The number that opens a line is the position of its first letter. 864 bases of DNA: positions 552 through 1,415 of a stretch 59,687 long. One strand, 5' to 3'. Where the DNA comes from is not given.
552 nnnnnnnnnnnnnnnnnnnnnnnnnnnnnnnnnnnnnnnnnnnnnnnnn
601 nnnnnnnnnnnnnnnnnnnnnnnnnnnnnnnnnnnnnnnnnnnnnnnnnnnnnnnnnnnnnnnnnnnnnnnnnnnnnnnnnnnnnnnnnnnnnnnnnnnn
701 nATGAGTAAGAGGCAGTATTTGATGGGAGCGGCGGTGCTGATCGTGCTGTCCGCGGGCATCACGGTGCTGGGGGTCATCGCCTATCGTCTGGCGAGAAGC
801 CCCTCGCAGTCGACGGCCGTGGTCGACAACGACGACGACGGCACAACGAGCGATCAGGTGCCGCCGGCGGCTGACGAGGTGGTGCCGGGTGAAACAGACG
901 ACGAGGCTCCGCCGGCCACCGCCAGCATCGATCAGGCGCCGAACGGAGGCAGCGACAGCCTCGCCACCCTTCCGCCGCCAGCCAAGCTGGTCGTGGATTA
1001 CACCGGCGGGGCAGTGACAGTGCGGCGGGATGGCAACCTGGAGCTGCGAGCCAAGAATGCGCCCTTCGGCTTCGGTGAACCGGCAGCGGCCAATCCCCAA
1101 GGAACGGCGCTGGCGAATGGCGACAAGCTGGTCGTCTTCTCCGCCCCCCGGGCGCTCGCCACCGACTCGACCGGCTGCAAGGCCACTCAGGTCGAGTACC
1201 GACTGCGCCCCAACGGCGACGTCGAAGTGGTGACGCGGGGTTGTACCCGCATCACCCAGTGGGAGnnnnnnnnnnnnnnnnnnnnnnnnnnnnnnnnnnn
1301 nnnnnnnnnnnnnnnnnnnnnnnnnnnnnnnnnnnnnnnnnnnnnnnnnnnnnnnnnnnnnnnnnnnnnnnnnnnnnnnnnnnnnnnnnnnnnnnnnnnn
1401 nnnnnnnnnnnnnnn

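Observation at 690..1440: Compositionally foreign high-GC cassette wedged between rplT and tRNA-Asp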

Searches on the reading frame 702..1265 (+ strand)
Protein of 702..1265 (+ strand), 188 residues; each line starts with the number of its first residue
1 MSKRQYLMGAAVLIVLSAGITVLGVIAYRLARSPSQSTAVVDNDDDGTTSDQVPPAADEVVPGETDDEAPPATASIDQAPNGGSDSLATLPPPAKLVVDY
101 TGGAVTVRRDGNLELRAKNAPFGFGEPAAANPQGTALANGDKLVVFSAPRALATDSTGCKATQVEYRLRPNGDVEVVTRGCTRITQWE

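Call 6: search_protein_families(library=pfam, proteins=[window:702-1265:+], max_evalue=0.1)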
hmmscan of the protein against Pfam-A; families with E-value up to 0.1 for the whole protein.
window:702-1265:+ (188 aa): 1 family
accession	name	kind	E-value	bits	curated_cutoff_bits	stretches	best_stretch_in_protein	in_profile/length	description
PF15999.10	DUF4774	-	0.021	15.1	25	1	128-160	19-50/56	Domain of unknown function (DUF4774)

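Call 7: find_encoding_contigs(protein=window:702-1265:+, flank=10000, max_places=10)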
Protein window:702-1265:+ (188 aa): 2 contigs read that carry it; 2 places shown.
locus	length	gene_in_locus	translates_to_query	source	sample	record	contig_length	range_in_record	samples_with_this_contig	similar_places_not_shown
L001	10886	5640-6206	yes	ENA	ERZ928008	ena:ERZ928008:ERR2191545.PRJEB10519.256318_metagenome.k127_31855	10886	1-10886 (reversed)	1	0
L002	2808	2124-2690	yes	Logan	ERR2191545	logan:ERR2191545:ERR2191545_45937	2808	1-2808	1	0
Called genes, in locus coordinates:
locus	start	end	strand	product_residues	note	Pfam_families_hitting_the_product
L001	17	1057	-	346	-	PF00078:RVT_1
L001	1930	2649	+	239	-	-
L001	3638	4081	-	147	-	PF01668:SmpB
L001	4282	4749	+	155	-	PF05198:IF3_N, PF00707:IF3_C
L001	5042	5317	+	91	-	PF00453:Ribosomal_L20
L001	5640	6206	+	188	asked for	-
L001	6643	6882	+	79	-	-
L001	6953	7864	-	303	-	PF01435:Peptidase_M48 (weak)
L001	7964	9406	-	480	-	PF00224:PK, PF03328:HpcH_HpaI (weak), PF02887:PK_C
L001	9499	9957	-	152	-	PF22811:Zn_ribbon_NrdR, PF03477:ATP-cone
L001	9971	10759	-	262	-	PF12327:FtsZ_C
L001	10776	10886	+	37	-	?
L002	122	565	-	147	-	PF01668:SmpB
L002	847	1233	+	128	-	PF05198:IF3_N, PF00707:IF3_C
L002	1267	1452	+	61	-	PF01632:Ribosomal_L35p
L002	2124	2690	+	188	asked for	-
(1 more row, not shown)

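Call 8: search_solved_structures(query=window:702-1265:+, max_evalue=10)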
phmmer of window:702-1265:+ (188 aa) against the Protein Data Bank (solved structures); distinct sequences matched with E-value up to 10: 1.
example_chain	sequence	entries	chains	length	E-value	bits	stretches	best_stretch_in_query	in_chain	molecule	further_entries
4zv6_A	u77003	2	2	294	0.81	12.8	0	109-153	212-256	AlphaRep-7 | alpha-Rep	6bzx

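Call 9: find_homologous_proteins(query=window:702-1265:+, max_evalue=0.01)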
Query window:702-1265:+ (188 aa): 3 proteins with E <= 0.01 among 612 candidates.
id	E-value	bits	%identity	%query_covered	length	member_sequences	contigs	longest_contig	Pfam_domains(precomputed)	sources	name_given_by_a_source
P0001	1.8e-99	349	100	86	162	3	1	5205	-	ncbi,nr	ncbi:hypothetical protein KKC47_02460, partial [Patescibacteria group bacterium]|nr:hypothetical pro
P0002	2.9e-30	123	51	73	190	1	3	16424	-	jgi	jgi:hypothetical protein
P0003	1.5e-26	111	56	56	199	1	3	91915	-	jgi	jgi:hypothetical protein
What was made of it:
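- The protein is an orphan (calls 6, 8, 9).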

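Call 11: find_encoding_contigs(protein=P0002, flank=10000, max_places=6)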
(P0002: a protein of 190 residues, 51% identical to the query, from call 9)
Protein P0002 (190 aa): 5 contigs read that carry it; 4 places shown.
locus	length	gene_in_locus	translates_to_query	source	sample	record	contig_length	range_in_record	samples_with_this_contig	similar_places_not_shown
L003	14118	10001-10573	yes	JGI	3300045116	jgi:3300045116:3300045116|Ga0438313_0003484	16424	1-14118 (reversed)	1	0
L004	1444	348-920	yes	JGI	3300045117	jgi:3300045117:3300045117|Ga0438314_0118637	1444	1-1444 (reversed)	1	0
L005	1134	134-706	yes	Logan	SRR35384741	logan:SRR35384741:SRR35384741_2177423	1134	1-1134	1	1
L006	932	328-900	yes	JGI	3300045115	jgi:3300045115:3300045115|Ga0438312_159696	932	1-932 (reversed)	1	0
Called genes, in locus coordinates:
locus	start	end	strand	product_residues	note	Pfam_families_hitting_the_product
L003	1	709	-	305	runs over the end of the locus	-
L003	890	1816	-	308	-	PF06005:ZapB (faint)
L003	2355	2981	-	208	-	-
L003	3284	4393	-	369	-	PF13365:Trypsin_2, PF13180:PDZ_2, PF17820:PDZ_6 (weak)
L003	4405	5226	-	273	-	-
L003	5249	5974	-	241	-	-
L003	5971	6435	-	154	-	-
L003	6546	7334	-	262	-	PF00300:His_Phos_1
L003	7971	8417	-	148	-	PF01668:SmpB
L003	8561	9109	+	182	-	PF05198:IF3_N, PF00707:IF3_C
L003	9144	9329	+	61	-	PF01632:Ribosomal_L35p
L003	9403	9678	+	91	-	PF00453:Ribosomal_L20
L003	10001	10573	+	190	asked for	-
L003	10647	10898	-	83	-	-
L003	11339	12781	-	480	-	PF00224:PK, PF03328:HpcH_HpaI (weak), PF02887:PK_C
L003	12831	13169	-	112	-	PF03477:ATP-cone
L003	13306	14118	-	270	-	?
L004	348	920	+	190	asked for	-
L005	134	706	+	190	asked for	-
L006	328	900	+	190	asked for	-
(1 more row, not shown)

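Call 12: find_encoding_contigs(protein=P0003, flank=10000, max_places=6)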
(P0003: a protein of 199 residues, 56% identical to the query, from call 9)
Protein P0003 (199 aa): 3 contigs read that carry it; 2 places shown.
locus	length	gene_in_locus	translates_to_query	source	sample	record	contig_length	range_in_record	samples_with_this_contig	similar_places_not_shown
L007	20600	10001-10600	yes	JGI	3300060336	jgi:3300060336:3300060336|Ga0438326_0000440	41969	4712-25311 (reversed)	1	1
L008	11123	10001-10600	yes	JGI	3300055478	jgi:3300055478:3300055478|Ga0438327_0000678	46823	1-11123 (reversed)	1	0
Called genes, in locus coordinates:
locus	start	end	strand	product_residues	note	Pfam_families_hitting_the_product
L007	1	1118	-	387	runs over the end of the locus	-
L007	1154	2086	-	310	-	PF06005:ZapB (weak)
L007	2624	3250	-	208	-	-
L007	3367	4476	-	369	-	PF13365:Trypsin_2, PF13180:PDZ_2, PF17820:PDZ_6 (weak)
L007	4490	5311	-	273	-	PF18900:DUF5656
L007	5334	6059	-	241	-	-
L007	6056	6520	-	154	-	-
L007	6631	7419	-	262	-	PF00300:His_Phos_1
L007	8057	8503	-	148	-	PF01668:SmpB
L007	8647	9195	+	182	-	PF05198:IF3_N, PF00707:IF3_C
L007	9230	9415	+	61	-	PF01632:Ribosomal_L35p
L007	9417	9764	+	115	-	PF00453:Ribosomal_L20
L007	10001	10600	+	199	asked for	-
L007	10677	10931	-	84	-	-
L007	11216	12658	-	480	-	PF00224:PK, PF03328:HpcH_HpaI, PF02887:PK_C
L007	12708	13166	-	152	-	PF22811:Zn_ribbon_NrdR, PF03477:ATP-cone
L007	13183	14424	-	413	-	PF00091:Tubulin, PF12327:FtsZ_C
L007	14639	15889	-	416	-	PF11104:PilM_2 (faint), PF02491:SHS2_FTSA, PF06723:MreB_Mbl, PF14450:FtsA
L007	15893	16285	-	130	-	PF01219:DAGK_prokar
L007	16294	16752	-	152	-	PF02130:YbeY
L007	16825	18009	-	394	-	-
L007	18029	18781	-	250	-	PF18884:TSP3_bac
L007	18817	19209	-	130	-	PF18884:TSP3_bac (weak)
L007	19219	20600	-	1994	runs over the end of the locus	PF13948:DUF4215 (weak)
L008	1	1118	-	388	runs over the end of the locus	-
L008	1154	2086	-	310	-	PF06005:ZapB (weak)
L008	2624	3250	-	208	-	-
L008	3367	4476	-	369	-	PF13365:Trypsin_2, PF13180:PDZ_2, PF17820:PDZ_6 (weak)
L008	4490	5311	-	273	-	PF18900:DUF5656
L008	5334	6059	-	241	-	-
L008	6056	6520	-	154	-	-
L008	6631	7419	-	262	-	PF00300:His_Phos_1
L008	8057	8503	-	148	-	PF01668:SmpB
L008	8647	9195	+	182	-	PF05198:IF3_N, PF00707:IF3_C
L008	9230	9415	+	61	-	PF01632:Ribosomal_L35p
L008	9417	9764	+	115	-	PF00453:Ribosomal_L20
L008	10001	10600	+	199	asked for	-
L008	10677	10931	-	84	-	-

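Call 13: find_encoding_contigs(protein=P0001, flank=10000, max_places=6)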
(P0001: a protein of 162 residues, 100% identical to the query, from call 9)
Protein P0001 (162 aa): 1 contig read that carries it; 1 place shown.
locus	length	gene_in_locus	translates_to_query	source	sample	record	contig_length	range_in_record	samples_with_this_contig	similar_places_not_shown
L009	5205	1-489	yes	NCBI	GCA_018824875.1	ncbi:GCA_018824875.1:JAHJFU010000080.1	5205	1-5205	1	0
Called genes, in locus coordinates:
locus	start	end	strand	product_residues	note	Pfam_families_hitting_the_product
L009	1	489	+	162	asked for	?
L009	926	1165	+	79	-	-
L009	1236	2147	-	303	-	PF01435:Peptidase_M48 (weak)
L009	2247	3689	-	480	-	PF00224:PK, PF03328:HpcH_HpaI (weak), PF02887:PK_C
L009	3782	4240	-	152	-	PF22811:Zn_ribbon_NrdR, PF03477:ATP-cone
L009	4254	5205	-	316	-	PF00091:Tubulin, PF12327:FtsZ_C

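Call 29: search_protein_representatives(alignment_id=A1)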
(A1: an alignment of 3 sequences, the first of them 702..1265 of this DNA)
Query: 3 sequences, 199 profile positions. Proteins with E-value up to 0.001 (for the whole library): 3; up to 1e-10: 3; up to 1e-30: 3. The best 3 are listed.
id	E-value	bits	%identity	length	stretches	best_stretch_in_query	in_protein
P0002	1.8e-99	348.3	-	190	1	1-199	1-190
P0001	6.2e-71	255.1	-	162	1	30-199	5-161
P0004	4.3e-36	141.4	-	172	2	78-199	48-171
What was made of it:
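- No donor or outside homologue was found among about 15 billion proteins (calls 9, 29).
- Tried and rejected: A single-sequence search of 5.8 billion clusters and a profile search of 1.84 billion representatives found only clade members (calls 9, 29).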

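Call 30: predict_structure(alignment_id=A1)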
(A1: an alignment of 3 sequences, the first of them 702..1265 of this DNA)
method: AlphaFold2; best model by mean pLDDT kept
length: 188 residues; sequences in the alignment: 3
mean_pLDDT: 46.1   pTM: 0.27
mean pLDDT of the five models: 46.1, 45.4, 44.7, 43.3, 41.4
residues with pLDDT >= 90: 0; 70-90: 1; 50-70: 84; < 50: 103
segments of 3 or more residues with pLDDT < 50: 31-53, 55-69, 71-102, 120-133, 149-157, 182-188
pLDDT, mean of each block of 10 residues (from residue 1): 57 65 58 35 33 38 37 26 28 40 54 56 40 52 56 44 57 54 44
secondary structure, 60 per line:
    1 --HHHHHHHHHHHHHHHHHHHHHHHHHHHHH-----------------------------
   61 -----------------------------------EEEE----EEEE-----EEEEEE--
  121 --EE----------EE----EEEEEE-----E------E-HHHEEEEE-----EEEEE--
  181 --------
elements in order: H3-31 E96-99 E104-107 E113-118 E141-146 E164-168 E174-178

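Call 32: find_encoding_contigs(protein=P0004, flank=10000, max_places=6)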
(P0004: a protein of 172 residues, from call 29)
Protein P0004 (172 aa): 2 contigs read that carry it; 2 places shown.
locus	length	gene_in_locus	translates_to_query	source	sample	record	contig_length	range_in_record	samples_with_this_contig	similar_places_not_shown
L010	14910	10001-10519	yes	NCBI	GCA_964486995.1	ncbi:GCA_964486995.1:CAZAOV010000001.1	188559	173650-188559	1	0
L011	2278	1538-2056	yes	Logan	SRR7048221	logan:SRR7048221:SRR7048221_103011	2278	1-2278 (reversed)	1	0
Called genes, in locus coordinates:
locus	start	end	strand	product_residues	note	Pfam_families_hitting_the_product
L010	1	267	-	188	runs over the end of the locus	PF07638:Sigma70_ECF, PF04542:Sigma70_r2, PF08281:Sigma70_r4_2, PF04545:Sigma70_r4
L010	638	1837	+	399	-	-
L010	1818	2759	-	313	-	-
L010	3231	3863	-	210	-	-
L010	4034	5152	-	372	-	PF13365:Trypsin_2, PF13180:PDZ_2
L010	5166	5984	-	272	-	-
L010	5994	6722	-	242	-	-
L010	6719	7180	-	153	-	-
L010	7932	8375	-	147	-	PF01668:SmpB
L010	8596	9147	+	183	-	PF05198:IF3_N, PF00707:IF3_C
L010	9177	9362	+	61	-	PF01632:Ribosomal_L35p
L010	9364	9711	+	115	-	PF00453:Ribosomal_L20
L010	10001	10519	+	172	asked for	-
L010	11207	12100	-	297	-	PF01435:Peptidase_M48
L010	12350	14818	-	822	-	PF01326:PPDK_N, PF00391:PEP-utilizers, PF02896:PEP-utilizers_C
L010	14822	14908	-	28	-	?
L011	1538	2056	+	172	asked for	-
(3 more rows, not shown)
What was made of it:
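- On tRNA-gene genomic island (for the GC-rich gene): Present at the same site in all four lineages found (calls 11, 12, 32).
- The same arrangement recurs in three other lineages from unrelated samples (calls 11, 12, 32).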

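Call 50: search_protein_families(library=pfam, proteins=[L001:17-1057:-, L003:890-1816:-, L003:10647-10898:-, L010:1818-2759:-, L001:1930-2649:+], max_evalue=0.05)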
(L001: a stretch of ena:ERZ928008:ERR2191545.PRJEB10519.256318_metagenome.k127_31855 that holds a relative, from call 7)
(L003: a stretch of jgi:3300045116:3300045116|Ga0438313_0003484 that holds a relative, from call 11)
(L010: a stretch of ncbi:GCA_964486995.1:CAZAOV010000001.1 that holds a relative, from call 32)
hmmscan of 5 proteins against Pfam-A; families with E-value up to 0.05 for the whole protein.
L001:17-1057:- (346 aa): 1 family
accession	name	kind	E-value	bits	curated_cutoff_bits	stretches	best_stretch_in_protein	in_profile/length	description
PF00078.32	RVT_1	-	1.1e-19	71.5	29.6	1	76-279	8-203/205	Reverse transcriptase (RNA-dependent DNA polymerase)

L003:890-1816:- (308 aa): 15 families
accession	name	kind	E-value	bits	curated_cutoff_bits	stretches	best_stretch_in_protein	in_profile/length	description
PF06005.17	ZapB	-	6.4e-05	23.8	31.5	1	82-148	7-70/71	Cell division protein ZapB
PF15964.10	CCCAP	-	0.0011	17.8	27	1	38-127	189-280/703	Centrosomal colon cancer autoantigen protein family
PF25443.1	ANG-1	-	0.003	18.2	28.5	1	83-151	32-97/105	ANG-1-like domain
PF10473.14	CENP-F_leu_zip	-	0.0051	17.3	34.5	1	63-149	50-133/140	Leucine-rich repeats of kinetochore protein Cenp-F/LEK1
PF19111.5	DUF5798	-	0.0061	17.2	27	1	87-135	9-57/89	Family of unknown function (DUF5798)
PF23991.1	DUF7310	-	0.0077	17.1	40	0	58-89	23-54/83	Coiled-coil region of unknown function (DUF7310)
PF16331.10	TolA_bind_tri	-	0.0084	16.6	30.1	0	119-152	2-35/76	TolA binding protein trimerisation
PF16526.10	CLZ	-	0.0088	16.9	26.7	1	90-149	13-70/71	C-terminal leucine zipper domain of cyclic nucleotide-gated channels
PF04102.17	SlyX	-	0.0093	17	30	0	78-136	2-60/67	SlyX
PF05557.18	MAD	-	0.014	14.2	30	1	77-152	399-472/661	Mitotic checkpoint protein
PF19220.6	Rod_CreS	-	0.015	14.8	100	1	92-157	19-84/359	Crescentin, rod domain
PF25026.1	Asd-4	-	0.016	15.8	29.1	0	76-129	26-79/80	Asd-4-like domain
PF19717.4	DUF6212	-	0.017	14.5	26.4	1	38-139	3-97/395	Family of unknown function (DUF6212)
PF25078.1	DUF7801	-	0.021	15.5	33.2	1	85-148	59-122/155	Domain of unknown function (DUF7801)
PF10805.13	DUF2730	-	0.039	14.5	24.9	0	68-122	36-92/102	Protein of unknown function (DUF2730)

L003:10647-10898:- (83 aa): 0 families

L010:1818-2759:- (313 aa): 25 families
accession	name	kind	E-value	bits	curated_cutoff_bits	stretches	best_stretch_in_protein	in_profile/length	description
PF00038.26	Filament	-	0.00048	20.3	40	1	76-165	192-275/313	Intermediate filament protein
PF16326.10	ABC_tran_CTD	-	0.0015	19.2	32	0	116-168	9-63/69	ABC transporter C-terminal domain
PF01025.24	GrpE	-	0.0015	18.7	25.8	1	73-178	11-117/165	GrpE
PF10186.14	ATG14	-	0.0037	16.8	33.2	1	65-166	25-108/347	Vacuolar sorting 38 and autophagy-related subunit 14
PF11932.13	DUF3450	-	0.004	16.9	32.6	1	59-134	23-98/241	Protein of unknown function (DUF3450)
PF04912.19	Dynamitin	-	0.0049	16.7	31.8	1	102-164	315-377/396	Dynamitin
PF18595.6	Nuf2_DHR10-like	-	0.0052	17.3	28.4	1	102-168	10-79/117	Nuf2, DHR10-like domain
PF02601.20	Exonuc_VII_L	-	0.0063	16.5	35.9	1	14-165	125-269/315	Exonuclease VII, large subunit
PF25450.1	Rab11-FIP3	-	0.0075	17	31.9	1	39-144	21-124/125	Rab11-FIP3-like domain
PF07889.17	DUF1664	-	0.0086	16.6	34.6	0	121-166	62-107/124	Protein of unknown function (DUF1664)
PF06005.17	ZapB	-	0.0092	16.9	31.5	0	82-121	6-45/71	Cell division protein ZapB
PF07426.16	Dynactin_p22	-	0.011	16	25.2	0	122-166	112-156/168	Dynactin subunit p22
PF23984.1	DUF7307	-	0.021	15.2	27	0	129-179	4-55/129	Pam3 gp33-like protein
PF10779.14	XhlA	-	0.022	15.4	34.7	0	130-161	16-47/67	Haemolysin XhlA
PF08641.17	Mis14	-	0.024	15.4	24.9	0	118-173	73-131/133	Kinetochore protein Mis14 like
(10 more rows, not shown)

L001:1930-2649:+ (239 aa): 0 families

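Call 66: find_homologous_proteins(query=L003:890-1813:-, max_evalue=0.001)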
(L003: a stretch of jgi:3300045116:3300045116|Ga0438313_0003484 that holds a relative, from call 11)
Query L003:890-1813:- (307 aa): 3 proteins with E <= 0.001 among 8000 candidates.
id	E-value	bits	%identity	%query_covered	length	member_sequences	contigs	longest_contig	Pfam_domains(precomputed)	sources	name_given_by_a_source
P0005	5.8e-179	612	100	92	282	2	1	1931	PF06005.19,PF10805.15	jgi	jgi:uncharacterized coiled-coil protein SlyX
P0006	1.3e-177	607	93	100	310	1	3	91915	PF06005.19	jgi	jgi:phage shock protein A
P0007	1.3e-128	447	70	96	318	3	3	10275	-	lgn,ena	-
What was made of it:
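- Tried and rejected: The same was true for the 308-aa GC-rich family (call 66).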

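Call 74: search_protein_families(library=ncbifam, proteins=[window:702-1265:+, P0004, L003:10647-10895:-], max_evalue=0.1)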
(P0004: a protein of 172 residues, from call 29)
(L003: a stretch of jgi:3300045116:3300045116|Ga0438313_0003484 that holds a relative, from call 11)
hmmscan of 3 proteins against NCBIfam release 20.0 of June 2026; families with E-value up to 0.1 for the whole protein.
window:702-1265:+ (188 aa): 1 family
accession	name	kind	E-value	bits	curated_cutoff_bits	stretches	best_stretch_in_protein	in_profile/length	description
NF041620.1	MXAN_5187_fam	hypoth_equivalog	0.0037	17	200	1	5-156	303-441/601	MXAN_5187 family protein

P0004 (172 aa): 0 families

L003:10647-10895:- (82 aa): 0 families
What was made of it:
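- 702..1268 (+): ORF of 188 aa: TM anchor (residues about 3-31), acidic/Pro-rich disordered linker (about 32-95), conserved beta-rich domain with two invariant Cys (about 96-188). No Pfam, NCBIfam or PDB family (calls 6, 8, 74).
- On Pfam DUF4774 / NCBIfam MXAN_5187 family: 15.1 bits against a cut-off of 25, and 17 bits against a cut-off of 200 (calls 6, 74).
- Tried and rejected: DUF4774 and MXAN_5187 are below their cut-offs (calls 6, 74).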

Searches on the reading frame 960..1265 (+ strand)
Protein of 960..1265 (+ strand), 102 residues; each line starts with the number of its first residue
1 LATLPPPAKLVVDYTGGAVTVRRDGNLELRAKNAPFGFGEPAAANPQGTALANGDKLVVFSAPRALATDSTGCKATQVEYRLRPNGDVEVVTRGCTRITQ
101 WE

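Call 78: predict_structure(alignment_id=A6)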
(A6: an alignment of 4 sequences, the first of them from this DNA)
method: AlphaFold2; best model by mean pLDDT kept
length: 102 residues; sequences in the alignment: 4
mean_pLDDT: 54.6   pTM: 0.43
mean pLDDT of the five models: 54.6, 42.6, 39.3, 39.1, 37.9
residues with pLDDT >= 90: 0; 70-90: 7; 50-70: 53; < 50: 42
segments of 3 or more residues with pLDDT < 50: 1-5, 44-49, 65-79, 85-88, 93-102
pLDDT, mean of each block of 10 residues (from residue 1): 51 69 62 64 50 62 49 46 48 47 45
secondary structure, 60 per line:
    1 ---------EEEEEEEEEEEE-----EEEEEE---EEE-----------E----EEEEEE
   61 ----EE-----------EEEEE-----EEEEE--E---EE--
elements in order: E10-21 E27-32 E36-38 E55-60 E78-82 E88-92
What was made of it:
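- Both AF2 models are low-confidence (pLDDT 46 and 55; calls 30, 78).
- Tried and rejected: The full-length model (pLDDT 46) and the C-domain model (pLDDT 55) were too poor for a fold search, which was therefore not run (calls 30, 78).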
